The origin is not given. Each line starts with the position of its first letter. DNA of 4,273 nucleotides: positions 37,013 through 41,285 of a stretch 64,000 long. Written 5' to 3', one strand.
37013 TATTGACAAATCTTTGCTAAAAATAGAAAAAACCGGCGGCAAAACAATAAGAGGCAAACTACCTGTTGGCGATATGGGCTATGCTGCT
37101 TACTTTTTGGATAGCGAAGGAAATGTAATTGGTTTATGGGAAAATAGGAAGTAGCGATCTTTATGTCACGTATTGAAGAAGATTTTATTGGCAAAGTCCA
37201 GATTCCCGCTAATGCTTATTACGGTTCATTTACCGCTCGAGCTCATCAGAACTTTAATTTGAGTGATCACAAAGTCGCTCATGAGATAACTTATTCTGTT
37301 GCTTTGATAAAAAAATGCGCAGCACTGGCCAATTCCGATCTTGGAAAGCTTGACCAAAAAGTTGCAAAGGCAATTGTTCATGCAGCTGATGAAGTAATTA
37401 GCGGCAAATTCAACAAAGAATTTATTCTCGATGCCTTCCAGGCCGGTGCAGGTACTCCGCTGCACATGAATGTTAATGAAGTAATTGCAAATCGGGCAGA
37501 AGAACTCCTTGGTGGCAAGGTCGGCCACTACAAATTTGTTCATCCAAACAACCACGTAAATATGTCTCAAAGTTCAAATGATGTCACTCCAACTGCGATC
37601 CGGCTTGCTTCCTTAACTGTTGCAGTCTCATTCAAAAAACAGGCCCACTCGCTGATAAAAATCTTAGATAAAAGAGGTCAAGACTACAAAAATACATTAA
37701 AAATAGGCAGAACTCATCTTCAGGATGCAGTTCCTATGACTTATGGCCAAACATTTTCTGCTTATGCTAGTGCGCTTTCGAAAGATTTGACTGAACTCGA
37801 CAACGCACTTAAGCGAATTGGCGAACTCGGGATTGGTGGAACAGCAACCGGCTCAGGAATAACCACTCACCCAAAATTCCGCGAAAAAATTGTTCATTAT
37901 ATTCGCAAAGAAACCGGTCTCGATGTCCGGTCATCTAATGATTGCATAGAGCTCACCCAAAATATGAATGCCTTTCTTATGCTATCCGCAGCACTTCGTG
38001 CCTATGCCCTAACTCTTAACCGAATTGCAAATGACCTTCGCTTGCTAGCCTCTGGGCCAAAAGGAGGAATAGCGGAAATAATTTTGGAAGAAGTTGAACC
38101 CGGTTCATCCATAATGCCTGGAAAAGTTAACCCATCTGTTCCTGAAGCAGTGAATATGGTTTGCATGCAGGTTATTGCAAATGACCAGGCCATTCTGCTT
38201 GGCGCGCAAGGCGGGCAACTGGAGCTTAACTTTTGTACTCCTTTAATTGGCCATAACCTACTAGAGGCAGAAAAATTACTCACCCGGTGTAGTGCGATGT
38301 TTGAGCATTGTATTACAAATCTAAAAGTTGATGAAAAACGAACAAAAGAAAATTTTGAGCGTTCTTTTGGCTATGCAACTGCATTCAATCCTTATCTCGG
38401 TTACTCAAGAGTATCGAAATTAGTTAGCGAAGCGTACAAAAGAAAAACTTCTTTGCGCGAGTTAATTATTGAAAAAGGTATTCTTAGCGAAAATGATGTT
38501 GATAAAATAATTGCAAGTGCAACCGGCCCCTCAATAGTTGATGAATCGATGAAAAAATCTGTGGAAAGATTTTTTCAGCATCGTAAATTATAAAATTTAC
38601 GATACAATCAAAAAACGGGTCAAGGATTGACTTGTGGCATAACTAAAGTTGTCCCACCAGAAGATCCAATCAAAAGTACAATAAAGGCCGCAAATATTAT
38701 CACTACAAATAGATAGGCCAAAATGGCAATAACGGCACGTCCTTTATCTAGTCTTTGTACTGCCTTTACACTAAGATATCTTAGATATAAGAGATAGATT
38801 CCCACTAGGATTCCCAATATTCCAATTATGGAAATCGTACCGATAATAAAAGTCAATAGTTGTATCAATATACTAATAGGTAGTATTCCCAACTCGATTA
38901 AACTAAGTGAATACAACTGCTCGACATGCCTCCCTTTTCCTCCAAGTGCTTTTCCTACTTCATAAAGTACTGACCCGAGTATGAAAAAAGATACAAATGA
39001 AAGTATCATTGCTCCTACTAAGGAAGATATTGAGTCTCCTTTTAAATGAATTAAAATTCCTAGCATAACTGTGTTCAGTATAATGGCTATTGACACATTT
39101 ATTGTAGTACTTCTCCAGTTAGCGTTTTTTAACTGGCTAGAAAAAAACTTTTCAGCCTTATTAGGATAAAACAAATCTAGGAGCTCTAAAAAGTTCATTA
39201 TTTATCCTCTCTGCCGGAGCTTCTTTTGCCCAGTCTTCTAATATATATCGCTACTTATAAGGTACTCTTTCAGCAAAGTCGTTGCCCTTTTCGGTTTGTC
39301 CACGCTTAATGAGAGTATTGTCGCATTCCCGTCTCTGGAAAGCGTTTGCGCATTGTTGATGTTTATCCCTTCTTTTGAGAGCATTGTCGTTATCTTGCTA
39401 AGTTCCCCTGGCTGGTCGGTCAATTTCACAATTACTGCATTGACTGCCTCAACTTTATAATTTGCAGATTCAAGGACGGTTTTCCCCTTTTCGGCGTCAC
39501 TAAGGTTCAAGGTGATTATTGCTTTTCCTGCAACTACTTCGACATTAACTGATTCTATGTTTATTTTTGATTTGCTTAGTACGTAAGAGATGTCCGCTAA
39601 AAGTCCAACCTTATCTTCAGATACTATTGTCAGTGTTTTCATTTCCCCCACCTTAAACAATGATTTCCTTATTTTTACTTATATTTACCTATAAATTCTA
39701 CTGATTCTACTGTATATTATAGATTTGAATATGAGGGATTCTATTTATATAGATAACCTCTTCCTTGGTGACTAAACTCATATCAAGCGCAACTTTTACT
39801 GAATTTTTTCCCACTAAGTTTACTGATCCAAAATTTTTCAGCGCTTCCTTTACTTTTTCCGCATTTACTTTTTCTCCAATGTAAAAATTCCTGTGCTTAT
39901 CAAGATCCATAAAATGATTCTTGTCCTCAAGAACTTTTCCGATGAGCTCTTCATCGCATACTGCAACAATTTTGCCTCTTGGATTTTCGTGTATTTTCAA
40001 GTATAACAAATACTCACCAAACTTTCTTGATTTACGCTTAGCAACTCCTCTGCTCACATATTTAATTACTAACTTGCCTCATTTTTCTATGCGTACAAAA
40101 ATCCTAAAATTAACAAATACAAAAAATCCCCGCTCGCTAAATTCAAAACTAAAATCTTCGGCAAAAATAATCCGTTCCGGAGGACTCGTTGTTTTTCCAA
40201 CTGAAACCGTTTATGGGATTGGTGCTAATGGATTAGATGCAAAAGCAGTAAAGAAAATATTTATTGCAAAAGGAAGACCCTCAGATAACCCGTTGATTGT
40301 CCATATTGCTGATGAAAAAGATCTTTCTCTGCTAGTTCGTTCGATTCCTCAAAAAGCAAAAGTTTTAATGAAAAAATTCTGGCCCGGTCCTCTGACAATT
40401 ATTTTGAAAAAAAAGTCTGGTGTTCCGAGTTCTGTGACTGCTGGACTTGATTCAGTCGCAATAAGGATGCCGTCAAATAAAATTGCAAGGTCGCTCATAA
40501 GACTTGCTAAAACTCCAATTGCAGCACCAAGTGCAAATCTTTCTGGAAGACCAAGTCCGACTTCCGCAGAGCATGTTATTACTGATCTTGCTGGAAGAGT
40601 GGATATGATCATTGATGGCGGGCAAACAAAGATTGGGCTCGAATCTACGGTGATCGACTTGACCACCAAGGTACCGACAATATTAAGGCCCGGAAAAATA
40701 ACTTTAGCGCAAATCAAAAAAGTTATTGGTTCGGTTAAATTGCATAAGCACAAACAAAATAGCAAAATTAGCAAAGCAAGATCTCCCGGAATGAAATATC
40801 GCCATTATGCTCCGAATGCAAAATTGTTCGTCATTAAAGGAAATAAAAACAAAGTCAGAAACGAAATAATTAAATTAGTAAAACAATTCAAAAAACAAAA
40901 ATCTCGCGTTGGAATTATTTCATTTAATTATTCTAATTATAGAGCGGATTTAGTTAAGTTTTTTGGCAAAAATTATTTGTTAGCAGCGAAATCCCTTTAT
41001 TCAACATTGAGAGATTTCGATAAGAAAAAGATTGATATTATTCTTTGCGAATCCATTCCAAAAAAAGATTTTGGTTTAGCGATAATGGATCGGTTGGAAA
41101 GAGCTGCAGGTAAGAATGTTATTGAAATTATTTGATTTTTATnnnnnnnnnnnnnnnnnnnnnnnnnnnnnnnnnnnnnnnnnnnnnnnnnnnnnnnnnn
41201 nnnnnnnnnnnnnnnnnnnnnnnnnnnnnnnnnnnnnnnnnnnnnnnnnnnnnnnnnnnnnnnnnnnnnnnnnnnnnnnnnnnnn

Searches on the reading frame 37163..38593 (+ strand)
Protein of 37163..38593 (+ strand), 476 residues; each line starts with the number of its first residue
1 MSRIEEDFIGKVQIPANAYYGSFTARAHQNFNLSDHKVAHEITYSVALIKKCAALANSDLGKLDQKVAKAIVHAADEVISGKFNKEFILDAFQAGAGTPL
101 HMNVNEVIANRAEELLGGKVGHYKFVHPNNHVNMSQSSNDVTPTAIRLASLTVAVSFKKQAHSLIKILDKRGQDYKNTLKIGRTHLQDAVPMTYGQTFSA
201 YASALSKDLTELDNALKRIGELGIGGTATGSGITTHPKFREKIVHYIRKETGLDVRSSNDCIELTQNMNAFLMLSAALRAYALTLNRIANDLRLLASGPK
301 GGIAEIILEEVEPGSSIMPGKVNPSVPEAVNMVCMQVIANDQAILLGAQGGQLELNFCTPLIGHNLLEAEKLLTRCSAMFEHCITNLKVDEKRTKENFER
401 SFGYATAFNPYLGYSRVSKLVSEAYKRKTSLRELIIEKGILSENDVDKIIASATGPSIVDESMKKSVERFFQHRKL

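Call 21: search_protein_families(library=pfam, proteins=[window:37163-38593:+], max_evalue=0.001)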
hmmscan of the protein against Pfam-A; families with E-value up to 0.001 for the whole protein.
window:37163-38593:+ (476 aa): 2 families
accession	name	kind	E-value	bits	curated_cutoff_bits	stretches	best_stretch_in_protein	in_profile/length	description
PF00206.25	Lyase_1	-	7.1e-86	288.9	27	1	10-338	1-311/312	Lyase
PF10415.14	FumaraseC_C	-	2.2e-12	47.6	32.5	1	405-450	2-47/54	Fumarase C C-terminus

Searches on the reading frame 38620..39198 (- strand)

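Call 21: search_protein_families(library=pfam, proteins=[window:38620-39198:-], max_evalue=0.001)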
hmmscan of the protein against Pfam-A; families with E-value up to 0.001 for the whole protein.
window:38620-39198:- (192 aa): 1 family
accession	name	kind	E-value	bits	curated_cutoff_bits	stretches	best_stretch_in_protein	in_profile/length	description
PF04893.22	Yip1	-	1e-11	45.4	28.6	1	36-172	31-171/173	Yip1 domain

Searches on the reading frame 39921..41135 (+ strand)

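Call 21: search_protein_families(library=pfam, proteins=[window:39921-41135:+], max_evalue=0.001)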
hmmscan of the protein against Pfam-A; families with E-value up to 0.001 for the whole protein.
window:39921-41135:+ (404 aa): 2 families
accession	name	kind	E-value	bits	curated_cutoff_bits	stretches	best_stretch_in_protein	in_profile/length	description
PF01300.24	Sua5_yciO_yrdC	-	4.4e-63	212.4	25.1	1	82-258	1-178/178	Telomere recombination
PF03481.19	Sua5_C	-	4.4e-34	118.4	22.9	1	260-397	1-136/136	Threonylcarbamoyl-AMP synthase, C-terminal domain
